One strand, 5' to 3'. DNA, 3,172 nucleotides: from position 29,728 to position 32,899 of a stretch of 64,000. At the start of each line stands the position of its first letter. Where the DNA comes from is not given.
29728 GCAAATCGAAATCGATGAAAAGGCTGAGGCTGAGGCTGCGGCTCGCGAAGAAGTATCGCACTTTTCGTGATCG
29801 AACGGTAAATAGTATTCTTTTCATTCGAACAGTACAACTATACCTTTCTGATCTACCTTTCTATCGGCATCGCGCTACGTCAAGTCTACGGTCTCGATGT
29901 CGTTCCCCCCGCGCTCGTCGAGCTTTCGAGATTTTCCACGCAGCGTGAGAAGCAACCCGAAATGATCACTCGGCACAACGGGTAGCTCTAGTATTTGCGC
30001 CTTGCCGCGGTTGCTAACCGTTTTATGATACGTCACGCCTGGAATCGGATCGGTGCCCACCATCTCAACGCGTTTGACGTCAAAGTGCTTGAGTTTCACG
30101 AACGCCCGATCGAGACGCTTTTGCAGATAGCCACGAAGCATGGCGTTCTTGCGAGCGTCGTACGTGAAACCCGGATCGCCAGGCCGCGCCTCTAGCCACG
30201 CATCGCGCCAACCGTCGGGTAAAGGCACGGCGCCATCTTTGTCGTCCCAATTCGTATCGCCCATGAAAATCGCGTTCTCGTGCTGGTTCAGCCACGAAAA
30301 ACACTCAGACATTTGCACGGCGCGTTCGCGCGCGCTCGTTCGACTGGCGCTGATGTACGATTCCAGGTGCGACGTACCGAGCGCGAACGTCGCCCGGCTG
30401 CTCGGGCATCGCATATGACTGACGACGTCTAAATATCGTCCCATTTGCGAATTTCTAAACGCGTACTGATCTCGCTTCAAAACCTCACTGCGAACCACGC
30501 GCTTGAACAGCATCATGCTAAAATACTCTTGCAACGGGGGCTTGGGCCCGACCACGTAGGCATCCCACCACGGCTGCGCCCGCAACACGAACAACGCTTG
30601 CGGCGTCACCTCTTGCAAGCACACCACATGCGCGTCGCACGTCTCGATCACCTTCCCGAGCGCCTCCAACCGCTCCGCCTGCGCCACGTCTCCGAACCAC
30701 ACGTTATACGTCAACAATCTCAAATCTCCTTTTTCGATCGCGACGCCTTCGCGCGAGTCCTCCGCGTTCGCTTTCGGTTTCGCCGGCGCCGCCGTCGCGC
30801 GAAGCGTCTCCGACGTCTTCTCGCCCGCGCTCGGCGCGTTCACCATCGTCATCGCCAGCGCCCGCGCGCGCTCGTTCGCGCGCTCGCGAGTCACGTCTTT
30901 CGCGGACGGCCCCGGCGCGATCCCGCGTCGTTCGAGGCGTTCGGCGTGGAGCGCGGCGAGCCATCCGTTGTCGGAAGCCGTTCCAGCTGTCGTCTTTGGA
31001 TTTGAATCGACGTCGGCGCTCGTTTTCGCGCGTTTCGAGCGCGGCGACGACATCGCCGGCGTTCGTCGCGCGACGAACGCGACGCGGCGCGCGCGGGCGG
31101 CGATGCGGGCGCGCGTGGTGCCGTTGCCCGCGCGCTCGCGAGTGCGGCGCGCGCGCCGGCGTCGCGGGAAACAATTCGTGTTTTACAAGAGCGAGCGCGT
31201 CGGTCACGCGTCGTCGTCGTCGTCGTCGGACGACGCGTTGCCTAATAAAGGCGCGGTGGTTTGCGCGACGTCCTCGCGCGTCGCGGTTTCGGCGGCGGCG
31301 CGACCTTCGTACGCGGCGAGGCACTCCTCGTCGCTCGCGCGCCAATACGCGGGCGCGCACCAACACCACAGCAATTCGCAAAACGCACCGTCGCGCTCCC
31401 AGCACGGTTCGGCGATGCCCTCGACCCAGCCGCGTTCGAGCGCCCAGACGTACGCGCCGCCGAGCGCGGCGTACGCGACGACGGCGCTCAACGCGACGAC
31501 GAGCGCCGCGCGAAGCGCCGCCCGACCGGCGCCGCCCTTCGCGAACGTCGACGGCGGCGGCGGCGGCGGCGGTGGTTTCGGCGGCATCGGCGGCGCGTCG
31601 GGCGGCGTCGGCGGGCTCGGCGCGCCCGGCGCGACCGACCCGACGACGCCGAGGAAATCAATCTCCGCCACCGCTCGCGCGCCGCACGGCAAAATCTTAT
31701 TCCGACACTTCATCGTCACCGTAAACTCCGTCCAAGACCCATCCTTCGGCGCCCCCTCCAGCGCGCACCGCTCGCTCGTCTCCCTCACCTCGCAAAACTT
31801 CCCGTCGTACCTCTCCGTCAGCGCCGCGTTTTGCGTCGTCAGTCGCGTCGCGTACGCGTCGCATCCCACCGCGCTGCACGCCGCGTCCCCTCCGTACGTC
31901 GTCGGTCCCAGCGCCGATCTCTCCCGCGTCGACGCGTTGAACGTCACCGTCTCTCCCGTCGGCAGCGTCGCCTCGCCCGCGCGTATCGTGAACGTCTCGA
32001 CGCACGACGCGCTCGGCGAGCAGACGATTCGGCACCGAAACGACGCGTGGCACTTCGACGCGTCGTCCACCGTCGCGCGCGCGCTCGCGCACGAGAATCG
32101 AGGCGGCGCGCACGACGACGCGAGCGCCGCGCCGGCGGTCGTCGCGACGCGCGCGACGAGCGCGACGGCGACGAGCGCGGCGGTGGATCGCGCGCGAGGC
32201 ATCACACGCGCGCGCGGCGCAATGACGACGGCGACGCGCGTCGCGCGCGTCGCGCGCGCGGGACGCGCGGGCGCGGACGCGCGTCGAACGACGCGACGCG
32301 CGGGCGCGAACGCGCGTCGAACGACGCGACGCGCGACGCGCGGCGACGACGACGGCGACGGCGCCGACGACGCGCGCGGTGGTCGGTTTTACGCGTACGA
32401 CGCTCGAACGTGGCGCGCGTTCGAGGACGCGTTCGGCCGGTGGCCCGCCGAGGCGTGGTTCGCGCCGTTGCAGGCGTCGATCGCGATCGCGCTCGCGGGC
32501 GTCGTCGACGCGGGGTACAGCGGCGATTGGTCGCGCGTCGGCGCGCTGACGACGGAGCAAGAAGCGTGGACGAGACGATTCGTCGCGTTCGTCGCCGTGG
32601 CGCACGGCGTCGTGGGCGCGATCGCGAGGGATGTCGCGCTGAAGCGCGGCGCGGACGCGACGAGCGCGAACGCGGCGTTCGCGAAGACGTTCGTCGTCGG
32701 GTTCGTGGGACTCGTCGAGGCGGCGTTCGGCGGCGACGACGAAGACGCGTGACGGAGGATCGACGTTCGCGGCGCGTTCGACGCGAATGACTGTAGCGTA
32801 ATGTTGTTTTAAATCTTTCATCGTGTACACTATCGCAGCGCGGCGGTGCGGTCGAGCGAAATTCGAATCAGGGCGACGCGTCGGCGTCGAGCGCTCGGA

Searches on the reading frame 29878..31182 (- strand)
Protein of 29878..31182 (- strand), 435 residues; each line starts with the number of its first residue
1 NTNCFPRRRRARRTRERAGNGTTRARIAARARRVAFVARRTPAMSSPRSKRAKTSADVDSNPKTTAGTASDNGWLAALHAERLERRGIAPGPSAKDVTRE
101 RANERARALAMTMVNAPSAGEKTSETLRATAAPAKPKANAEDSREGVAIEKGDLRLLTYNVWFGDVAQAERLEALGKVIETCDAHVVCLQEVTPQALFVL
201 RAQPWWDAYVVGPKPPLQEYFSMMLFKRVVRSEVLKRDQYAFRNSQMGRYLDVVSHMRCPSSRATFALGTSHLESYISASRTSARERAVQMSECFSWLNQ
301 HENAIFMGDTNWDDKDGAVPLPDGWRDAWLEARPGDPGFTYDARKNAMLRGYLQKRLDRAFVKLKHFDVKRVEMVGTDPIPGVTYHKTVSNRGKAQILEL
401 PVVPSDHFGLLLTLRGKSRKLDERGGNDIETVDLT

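Call 12: search_protein_families(library=pfam, proteins=[window:29878-31182:-], max_evalue=0.01)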
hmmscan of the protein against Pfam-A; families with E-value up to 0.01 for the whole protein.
window:29878-31182:- (435 aa): 1 family
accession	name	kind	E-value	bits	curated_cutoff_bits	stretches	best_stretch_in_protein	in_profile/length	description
PF03372.29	Exo_endo_phos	-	8.7e-11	42.4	24.5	1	157-407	1-225/225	Endonuclease/Exonuclease/phosphatase family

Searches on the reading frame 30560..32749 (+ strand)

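Call 12: search_protein_families(library=pfam, proteins=[window:30560-32749:+], max_evalue=0.01)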
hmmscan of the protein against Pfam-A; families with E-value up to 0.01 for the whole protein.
window:30560-32749:+ (730 aa): 1 family
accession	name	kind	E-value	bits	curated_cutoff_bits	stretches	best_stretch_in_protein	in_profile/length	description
PF25397.1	DUF7887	-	5.9e-11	42.3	24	1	638-680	8-49/63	Domain of unknown function (DUF7887)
